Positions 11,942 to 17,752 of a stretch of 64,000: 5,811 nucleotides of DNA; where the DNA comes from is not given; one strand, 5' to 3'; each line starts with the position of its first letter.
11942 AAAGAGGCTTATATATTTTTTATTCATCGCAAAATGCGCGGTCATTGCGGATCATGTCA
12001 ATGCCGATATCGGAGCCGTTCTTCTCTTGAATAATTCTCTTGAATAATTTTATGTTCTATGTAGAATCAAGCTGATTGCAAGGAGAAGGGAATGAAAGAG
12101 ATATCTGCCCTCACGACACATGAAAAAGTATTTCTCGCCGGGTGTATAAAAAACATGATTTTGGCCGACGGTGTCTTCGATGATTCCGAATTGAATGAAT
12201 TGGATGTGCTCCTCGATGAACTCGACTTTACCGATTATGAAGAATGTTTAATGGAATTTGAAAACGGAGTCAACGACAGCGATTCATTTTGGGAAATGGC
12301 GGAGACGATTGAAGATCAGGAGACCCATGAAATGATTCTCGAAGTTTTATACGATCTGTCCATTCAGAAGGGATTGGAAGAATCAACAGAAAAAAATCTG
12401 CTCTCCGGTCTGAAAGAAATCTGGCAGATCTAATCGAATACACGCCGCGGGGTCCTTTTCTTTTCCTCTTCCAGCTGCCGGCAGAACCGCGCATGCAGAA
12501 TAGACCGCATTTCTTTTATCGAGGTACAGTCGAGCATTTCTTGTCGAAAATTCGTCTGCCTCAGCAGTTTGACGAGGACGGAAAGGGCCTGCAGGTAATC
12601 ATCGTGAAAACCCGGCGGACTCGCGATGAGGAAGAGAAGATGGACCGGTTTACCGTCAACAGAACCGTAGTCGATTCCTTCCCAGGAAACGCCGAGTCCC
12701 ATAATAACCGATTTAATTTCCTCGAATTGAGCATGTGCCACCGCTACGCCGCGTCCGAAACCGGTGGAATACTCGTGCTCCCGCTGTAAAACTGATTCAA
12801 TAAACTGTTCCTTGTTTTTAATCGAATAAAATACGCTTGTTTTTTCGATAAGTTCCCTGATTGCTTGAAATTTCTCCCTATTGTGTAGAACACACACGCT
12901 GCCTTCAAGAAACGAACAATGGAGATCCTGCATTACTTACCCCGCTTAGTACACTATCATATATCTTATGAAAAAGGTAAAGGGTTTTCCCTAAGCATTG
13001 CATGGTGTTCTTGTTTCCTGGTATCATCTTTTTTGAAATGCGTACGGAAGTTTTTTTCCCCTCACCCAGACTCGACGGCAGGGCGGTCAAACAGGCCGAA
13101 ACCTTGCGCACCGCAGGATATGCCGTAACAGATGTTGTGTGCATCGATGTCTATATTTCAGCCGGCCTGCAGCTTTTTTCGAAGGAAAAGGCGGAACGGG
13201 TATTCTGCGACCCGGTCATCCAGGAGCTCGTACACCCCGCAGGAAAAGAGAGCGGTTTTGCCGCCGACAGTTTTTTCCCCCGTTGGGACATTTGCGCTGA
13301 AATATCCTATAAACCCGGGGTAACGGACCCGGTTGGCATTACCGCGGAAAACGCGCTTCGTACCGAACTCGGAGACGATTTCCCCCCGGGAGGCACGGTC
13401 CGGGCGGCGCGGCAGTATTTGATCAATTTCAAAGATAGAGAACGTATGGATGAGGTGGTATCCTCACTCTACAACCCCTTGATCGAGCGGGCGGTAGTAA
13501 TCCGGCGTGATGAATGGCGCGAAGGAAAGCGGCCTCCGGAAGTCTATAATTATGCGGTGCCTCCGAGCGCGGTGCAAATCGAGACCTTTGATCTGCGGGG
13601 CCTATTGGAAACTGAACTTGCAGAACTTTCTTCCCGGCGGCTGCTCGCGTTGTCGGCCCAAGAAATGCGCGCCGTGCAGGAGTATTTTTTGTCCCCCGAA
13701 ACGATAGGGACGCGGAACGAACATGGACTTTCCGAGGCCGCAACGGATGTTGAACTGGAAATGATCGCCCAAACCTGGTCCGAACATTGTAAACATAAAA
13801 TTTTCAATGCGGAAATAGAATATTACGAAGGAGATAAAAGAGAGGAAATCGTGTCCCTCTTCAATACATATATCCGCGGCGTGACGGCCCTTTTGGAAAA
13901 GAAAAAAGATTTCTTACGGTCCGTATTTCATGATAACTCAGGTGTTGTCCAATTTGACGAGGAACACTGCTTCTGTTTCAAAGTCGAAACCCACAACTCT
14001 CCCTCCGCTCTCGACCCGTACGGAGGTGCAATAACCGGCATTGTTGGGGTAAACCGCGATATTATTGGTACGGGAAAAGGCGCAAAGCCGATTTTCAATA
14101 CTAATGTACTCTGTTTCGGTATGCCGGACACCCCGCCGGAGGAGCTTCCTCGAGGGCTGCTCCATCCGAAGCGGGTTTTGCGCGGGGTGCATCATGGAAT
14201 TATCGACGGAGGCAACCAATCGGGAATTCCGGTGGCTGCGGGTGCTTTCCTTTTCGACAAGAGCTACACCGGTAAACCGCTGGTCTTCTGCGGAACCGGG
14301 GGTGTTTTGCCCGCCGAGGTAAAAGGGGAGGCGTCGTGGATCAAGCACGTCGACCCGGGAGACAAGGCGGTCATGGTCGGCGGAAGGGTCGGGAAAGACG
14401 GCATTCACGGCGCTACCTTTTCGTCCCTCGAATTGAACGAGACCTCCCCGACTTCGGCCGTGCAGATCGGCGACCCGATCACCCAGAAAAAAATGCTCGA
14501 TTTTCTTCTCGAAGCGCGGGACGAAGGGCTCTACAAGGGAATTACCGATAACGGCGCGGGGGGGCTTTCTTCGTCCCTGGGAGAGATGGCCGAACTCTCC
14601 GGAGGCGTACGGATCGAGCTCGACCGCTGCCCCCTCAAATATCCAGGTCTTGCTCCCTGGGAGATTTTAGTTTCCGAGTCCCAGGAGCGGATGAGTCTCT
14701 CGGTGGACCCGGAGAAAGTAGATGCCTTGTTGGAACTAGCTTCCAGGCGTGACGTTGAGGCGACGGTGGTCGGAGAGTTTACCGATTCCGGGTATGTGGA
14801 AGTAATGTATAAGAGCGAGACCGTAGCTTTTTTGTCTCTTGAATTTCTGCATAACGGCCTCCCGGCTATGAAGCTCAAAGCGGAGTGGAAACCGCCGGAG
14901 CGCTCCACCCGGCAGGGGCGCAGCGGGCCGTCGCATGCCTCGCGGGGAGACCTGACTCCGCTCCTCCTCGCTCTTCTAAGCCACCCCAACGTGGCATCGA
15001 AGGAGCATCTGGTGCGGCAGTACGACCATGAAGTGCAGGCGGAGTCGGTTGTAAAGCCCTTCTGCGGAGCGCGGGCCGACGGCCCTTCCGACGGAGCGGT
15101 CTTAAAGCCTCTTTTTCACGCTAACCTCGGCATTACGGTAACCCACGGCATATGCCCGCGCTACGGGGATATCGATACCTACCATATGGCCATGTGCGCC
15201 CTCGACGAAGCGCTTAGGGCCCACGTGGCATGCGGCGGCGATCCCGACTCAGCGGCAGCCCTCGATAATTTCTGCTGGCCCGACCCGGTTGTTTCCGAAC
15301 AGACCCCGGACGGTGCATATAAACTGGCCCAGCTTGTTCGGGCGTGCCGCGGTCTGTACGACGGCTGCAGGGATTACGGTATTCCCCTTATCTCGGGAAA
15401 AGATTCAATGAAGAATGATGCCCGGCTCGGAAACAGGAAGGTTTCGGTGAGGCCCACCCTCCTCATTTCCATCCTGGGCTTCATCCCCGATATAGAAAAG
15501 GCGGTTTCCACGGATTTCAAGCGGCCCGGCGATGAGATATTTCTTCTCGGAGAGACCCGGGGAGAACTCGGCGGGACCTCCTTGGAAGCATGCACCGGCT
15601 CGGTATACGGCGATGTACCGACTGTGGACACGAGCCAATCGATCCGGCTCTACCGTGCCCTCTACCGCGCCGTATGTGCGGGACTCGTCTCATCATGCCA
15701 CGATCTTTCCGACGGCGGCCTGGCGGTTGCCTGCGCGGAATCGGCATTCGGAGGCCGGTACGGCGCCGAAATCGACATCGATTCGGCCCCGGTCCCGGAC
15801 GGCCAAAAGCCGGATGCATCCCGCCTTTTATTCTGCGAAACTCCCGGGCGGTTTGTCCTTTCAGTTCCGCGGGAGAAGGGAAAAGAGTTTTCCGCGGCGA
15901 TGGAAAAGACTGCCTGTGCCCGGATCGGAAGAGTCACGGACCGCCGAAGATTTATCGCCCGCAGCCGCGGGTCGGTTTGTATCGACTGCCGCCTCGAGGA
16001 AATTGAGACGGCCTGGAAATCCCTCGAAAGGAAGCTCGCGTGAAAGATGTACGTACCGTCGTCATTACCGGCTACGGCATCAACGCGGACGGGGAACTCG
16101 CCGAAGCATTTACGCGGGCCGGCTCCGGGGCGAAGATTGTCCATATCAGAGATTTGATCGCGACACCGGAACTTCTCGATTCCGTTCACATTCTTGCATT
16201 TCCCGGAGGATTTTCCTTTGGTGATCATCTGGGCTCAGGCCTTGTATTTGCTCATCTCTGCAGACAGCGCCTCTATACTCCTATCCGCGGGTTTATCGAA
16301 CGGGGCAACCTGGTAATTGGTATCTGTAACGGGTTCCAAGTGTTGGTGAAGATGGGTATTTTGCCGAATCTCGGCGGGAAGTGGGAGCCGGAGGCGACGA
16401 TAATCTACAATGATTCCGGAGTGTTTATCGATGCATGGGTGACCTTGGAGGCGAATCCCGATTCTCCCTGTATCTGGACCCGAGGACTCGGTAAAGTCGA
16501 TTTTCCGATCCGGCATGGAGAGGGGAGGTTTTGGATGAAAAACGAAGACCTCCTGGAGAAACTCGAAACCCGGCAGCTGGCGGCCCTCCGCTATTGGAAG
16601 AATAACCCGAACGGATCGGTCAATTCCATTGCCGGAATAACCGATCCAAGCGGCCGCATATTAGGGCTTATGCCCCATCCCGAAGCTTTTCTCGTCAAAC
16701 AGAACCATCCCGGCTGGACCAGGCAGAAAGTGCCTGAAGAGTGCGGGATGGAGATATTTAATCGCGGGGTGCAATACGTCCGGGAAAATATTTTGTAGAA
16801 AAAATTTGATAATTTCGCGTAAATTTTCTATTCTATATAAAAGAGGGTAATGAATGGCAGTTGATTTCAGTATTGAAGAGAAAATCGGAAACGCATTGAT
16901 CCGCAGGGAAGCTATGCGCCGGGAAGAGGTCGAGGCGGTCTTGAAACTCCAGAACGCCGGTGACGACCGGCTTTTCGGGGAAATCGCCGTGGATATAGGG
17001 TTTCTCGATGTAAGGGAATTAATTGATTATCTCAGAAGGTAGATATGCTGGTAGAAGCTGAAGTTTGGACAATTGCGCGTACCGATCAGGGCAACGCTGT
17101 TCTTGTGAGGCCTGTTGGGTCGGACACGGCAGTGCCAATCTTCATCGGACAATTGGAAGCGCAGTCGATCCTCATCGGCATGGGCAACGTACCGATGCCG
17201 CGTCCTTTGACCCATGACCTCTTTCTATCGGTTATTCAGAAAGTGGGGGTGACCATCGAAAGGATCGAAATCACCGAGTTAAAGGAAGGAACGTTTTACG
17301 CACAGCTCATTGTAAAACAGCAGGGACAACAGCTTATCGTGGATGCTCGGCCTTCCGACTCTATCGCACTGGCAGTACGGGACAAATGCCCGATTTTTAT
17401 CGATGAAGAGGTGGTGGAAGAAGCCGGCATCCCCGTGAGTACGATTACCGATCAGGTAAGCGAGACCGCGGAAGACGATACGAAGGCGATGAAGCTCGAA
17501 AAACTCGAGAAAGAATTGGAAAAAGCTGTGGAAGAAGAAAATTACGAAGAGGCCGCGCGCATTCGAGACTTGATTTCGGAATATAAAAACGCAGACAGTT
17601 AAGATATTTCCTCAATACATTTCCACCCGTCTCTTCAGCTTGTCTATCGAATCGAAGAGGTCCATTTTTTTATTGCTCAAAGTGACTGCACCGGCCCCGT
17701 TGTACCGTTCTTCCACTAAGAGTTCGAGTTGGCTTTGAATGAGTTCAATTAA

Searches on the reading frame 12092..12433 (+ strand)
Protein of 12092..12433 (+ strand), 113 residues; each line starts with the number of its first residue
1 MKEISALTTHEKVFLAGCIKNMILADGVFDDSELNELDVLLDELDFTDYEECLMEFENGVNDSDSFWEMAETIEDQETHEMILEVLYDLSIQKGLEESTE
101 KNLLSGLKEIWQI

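Call 4: search_protein_families(library=pfam, proteins=[window:12092-12433:+])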
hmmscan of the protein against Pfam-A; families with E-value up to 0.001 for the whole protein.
window:12092-12433:+ (113 aa): 1 family
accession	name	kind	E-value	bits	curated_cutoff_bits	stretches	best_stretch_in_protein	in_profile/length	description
PF05099.18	TerB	-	0.00061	20.5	24.4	1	21-102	10-97/118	Tellurite resistance protein TerB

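Call 6: search_protein_families(library=ncbifam, proteins=[window:12092-12433:+])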
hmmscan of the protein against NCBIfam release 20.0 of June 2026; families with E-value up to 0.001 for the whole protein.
window:12092-12433:+ (113 aa): 0 families

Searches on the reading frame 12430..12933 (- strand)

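Call 6: search_protein_families(library=ncbifam, proteins=[window:12430-12933:-])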
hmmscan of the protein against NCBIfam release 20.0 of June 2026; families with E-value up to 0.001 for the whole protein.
window:12430-12933:- (167 aa): 7 families
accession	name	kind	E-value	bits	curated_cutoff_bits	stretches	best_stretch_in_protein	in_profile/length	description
TIGR00848.1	fruA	subfamily_domain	5.7e-24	84.5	103.5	1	17-132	12-128/129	fructose PTS transporter subunit IIA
NF007389.0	PRK09913.1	equivalog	1.3e-14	54.4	151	1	21-130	18-127/148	PTS fructose transporter subunit IIA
TIGR01419.1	nitro_reg_IIA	equivalog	1.6e-14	53.9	138.7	1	20-146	22-143/145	PTS IIA-like nitrogen regulatory protein PtsN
NF007293.0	PRK09765.1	equivalog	2e-14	53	763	1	20-159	21-162/639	PTS 2-O-a-mannosyl-D-glycerate transporter subunit IIABC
NF008145.0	PRK10896.1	equivalog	1.6e-10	40.9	221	1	33-145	40-152/161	PTS IIA-like nitrogen regulatory protein PtsN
NF008319.0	PRK11109.1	equivalog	6.6e-07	28.9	302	1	19-148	16-141/376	fused PTS fructose transporter subunit IIA/HPr protein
NF011663.0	PRK15083.1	subfamily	7.8e-05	20.9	589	1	17-149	507-637/639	PTS mannitol transporter subunit IICBA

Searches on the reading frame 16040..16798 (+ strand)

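Call 30: search_protein_families(library=pfam, proteins=[window:16040-16798:+], max_evalue=0.00001)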
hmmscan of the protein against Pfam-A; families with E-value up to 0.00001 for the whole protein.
window:16040-16798:+ (252 aa): 1 family
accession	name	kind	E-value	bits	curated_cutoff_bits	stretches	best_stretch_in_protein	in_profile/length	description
PF13507.12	GATase_5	-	3.3e-69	233.3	27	1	4-247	2-260/260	CobB/CobQ-like glutamine amidotransferase domain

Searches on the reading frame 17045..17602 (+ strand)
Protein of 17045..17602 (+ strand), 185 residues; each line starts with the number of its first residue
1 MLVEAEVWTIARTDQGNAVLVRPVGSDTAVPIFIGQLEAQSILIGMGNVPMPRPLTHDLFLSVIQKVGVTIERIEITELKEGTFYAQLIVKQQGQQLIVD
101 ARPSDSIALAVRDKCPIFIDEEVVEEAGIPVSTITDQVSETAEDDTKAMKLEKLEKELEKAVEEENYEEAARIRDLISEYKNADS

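Call 30: search_protein_families(library=pfam, proteins=[window:17045-17602:+], max_evalue=0.00001)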
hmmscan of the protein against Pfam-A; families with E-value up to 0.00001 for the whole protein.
window:17045-17602:+ (185 aa): 2 families
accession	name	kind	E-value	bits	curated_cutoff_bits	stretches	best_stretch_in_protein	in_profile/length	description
PF02577.19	BFN_dom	-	1.3e-39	134.9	27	1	20-131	2-111/112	Bifunctional nuclease domain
PF02151.25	UVR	-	5.7e-10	39.1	21.5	1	150-182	3-35/36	UvrB/uvrC motif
